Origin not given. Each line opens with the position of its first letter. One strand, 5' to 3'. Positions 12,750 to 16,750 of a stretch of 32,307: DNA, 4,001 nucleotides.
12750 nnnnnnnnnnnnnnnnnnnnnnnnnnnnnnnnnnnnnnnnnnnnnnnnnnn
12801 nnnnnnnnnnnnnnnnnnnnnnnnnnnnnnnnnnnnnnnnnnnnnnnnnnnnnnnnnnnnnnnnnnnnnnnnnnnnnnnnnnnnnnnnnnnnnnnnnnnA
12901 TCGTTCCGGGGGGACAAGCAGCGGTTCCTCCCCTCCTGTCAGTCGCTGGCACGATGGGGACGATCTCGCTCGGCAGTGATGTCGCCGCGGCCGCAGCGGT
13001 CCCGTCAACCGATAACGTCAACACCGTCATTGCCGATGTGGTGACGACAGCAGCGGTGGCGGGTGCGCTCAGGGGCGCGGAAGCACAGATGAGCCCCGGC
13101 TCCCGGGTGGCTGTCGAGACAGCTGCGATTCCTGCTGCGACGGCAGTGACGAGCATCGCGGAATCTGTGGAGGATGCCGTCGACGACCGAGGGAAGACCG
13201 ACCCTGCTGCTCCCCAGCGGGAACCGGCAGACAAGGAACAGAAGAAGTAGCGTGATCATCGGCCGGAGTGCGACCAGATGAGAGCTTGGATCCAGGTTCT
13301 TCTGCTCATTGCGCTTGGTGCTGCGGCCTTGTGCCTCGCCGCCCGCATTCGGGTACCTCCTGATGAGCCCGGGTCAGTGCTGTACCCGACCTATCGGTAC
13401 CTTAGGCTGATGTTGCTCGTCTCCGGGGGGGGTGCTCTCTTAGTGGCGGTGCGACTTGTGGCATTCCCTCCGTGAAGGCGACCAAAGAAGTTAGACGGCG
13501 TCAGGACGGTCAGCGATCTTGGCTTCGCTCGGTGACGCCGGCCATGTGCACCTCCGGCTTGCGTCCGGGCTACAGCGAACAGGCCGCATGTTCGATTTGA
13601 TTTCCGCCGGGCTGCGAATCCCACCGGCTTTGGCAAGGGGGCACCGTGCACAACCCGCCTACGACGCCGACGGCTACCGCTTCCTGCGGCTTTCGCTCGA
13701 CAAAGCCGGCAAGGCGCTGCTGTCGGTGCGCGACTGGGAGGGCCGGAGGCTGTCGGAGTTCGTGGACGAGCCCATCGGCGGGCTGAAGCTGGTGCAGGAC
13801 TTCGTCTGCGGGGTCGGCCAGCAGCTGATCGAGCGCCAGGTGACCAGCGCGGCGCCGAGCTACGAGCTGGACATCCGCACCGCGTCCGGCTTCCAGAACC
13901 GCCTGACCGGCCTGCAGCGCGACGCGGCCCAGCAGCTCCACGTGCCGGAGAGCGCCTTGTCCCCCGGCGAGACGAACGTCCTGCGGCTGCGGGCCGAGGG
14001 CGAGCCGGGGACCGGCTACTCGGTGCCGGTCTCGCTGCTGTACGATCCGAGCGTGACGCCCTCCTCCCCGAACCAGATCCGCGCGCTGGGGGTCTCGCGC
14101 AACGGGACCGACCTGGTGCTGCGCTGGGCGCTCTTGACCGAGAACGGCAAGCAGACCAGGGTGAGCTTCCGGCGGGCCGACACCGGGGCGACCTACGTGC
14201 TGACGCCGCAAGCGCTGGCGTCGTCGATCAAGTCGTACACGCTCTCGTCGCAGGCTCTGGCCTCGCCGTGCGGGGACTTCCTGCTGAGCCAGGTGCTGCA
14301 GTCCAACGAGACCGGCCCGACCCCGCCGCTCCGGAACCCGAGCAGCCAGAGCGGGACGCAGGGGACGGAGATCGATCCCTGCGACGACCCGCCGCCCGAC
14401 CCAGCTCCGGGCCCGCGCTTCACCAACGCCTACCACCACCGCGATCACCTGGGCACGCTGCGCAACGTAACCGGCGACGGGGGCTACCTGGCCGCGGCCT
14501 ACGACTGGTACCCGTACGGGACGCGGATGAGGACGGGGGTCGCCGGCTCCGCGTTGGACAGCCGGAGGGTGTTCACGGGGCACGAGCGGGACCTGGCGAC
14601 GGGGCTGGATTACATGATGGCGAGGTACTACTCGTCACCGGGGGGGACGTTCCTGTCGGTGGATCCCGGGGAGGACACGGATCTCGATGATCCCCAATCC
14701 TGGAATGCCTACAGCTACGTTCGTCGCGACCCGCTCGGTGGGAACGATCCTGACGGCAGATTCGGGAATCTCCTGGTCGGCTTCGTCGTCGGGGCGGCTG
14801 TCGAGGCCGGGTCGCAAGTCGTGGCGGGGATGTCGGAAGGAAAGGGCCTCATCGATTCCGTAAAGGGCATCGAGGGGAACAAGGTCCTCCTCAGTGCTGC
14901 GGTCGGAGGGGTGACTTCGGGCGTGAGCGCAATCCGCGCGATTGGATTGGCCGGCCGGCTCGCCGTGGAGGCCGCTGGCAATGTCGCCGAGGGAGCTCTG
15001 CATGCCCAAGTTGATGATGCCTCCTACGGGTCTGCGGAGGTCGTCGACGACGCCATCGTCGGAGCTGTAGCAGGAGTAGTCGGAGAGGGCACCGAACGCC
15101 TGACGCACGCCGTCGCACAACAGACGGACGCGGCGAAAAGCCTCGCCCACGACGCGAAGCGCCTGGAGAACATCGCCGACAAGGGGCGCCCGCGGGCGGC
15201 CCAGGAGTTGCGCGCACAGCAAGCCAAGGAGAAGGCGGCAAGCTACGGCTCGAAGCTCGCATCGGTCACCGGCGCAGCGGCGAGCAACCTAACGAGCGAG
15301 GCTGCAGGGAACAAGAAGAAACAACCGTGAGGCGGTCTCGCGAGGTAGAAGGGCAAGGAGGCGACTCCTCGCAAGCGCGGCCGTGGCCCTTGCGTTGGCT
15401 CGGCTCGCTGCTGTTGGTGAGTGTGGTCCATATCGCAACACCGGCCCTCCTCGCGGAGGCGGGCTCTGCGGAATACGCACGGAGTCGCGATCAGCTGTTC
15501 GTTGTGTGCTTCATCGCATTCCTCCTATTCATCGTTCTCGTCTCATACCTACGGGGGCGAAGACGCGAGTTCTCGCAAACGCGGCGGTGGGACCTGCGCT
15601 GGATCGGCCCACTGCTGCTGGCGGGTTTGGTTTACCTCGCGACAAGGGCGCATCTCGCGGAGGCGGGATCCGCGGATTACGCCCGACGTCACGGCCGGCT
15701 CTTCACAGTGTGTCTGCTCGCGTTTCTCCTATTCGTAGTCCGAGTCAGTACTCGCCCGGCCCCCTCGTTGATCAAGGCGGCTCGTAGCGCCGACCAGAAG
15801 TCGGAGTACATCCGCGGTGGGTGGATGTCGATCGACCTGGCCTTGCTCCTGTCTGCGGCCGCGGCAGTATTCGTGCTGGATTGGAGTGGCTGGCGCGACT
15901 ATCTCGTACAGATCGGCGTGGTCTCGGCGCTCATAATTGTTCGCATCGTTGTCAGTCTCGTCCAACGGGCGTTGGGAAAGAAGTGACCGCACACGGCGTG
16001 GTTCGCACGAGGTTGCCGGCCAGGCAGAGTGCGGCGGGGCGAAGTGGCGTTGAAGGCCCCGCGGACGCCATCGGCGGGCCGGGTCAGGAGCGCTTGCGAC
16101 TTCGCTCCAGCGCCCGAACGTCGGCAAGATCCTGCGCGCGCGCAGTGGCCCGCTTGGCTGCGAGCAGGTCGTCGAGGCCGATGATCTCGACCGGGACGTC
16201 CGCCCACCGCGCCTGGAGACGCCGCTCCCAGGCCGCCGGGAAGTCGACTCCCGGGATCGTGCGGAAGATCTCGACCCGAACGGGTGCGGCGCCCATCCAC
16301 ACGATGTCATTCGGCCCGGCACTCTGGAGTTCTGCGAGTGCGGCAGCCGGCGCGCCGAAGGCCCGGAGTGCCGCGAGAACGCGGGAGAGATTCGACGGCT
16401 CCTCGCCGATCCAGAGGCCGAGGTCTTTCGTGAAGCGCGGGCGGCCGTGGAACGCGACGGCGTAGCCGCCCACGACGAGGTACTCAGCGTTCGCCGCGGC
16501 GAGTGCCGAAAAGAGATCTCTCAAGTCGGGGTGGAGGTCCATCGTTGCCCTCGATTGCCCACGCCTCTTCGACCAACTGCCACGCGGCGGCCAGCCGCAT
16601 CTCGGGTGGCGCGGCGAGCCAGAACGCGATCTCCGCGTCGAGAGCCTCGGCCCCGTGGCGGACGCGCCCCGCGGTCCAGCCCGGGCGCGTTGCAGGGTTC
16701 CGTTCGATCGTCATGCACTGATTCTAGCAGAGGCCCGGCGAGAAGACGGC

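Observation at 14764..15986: Orphan tip 2: glycine-zipper-like toxin domain with a 6-TM partner, a second and unrelated membrane-type toxin/immunity candidate in the same locus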

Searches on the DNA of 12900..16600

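Call 67: search_rna_families(source=window, start=12900, end=16600, threshold=gathering)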
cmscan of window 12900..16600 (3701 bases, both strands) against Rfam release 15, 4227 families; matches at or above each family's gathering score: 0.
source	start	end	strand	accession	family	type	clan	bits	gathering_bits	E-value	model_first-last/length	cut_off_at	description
